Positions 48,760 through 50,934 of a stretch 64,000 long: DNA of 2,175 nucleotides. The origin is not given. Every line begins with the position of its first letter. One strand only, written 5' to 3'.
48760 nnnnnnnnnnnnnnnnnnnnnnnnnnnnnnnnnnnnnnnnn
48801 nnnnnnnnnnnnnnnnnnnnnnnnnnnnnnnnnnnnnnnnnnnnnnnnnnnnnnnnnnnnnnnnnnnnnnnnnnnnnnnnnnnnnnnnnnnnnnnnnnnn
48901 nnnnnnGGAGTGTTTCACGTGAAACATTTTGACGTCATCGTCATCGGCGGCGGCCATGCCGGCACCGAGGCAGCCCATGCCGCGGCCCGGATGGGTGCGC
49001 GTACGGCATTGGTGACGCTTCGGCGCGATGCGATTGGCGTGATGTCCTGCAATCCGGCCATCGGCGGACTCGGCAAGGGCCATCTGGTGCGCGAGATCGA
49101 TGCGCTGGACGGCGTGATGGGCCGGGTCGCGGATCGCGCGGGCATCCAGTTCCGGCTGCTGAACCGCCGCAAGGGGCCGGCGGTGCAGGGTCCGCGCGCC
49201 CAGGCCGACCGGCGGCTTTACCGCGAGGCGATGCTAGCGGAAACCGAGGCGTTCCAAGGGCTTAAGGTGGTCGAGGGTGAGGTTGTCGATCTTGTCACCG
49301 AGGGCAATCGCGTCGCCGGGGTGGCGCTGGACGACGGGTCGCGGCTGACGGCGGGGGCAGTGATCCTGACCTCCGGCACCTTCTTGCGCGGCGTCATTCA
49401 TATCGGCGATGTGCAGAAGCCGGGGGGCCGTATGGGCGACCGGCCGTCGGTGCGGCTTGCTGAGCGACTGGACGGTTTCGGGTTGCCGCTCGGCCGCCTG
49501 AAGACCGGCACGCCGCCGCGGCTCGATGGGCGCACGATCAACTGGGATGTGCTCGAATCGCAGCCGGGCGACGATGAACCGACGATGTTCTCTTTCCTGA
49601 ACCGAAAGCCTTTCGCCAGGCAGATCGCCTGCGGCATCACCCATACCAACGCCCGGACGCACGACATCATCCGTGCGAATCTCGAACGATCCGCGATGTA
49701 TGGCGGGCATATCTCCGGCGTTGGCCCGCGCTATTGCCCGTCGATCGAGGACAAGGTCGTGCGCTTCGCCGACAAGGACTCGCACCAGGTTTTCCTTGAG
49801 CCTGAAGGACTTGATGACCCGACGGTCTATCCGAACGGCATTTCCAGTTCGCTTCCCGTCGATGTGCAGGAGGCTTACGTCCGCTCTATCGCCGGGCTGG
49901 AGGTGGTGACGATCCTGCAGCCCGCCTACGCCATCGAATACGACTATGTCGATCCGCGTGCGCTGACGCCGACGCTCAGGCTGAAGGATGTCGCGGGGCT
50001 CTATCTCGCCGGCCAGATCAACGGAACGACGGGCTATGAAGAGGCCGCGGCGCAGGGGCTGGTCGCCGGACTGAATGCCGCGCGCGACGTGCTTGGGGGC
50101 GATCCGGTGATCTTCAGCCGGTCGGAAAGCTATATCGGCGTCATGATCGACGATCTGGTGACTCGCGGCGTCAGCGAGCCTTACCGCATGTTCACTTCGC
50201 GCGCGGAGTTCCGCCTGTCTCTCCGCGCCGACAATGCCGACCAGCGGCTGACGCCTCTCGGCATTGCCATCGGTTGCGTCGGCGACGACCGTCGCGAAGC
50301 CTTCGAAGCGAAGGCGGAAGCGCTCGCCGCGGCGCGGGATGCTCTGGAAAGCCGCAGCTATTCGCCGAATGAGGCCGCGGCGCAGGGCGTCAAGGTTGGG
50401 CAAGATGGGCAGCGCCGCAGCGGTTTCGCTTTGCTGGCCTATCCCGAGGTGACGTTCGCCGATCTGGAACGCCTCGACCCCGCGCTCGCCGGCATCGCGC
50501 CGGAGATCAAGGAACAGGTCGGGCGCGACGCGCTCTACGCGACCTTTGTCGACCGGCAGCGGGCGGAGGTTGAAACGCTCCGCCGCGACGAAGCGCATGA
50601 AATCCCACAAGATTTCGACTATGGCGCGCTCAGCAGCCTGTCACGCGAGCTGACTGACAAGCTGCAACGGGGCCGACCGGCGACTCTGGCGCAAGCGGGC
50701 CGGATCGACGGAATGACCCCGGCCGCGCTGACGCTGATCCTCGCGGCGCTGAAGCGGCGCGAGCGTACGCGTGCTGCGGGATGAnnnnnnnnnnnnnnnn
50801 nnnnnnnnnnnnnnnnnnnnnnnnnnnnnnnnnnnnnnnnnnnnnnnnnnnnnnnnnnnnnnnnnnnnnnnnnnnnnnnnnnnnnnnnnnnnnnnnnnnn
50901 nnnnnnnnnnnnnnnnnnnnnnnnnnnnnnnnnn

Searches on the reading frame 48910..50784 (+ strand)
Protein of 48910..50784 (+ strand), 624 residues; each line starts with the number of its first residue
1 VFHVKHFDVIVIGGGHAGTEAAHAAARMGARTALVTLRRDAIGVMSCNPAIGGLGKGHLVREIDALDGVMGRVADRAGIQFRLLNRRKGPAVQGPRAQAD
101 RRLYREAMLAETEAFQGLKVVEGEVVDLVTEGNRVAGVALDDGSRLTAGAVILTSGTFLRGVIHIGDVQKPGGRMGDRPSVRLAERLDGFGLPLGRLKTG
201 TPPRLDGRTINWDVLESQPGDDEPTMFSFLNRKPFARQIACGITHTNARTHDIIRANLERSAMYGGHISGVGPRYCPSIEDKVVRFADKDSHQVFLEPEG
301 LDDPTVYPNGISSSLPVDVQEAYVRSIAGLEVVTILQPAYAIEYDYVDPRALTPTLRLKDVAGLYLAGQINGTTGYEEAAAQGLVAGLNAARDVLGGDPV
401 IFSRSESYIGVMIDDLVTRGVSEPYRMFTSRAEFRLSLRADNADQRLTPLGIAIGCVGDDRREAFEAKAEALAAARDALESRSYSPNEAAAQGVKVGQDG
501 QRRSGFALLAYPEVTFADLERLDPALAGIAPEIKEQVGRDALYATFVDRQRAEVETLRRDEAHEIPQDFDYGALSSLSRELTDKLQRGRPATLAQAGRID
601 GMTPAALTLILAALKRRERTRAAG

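Call 46: search_protein_families(library=pfam, proteins=[window:48910-50784:+], max_evalue=0.00001)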
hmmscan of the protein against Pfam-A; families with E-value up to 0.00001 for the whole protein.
window:48910-50784:+ (624 aa): 5 families
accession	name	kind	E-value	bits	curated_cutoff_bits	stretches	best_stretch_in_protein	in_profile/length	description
PF01134.28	GIDA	-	4.4e-161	536.8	22.1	1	8-396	1-389/391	Glucose inhibited division protein A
PF13932.14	SAM_GIDA_C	-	2.8e-20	72.3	27.1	1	556-611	2-57/57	tRNA modifying enzyme MnmG/GidA C-terminal helical bundle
PF21680.2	GIDA_C_1st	-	6.4e-17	62.5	24.7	1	459-551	1-96/96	tRNA modifying enzyme MnmG/GidA C-terminal helical domain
PF12831.13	FAD_oxidored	-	4.3e-09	36.6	27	1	8-151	1-140/416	FAD dependent oxidoreductase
PF07992.20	Pyr_redox_2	-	3.2e-07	30.5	26.1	1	7-157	1-109/291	Pyridine nucleotide-disulphide oxidoreductase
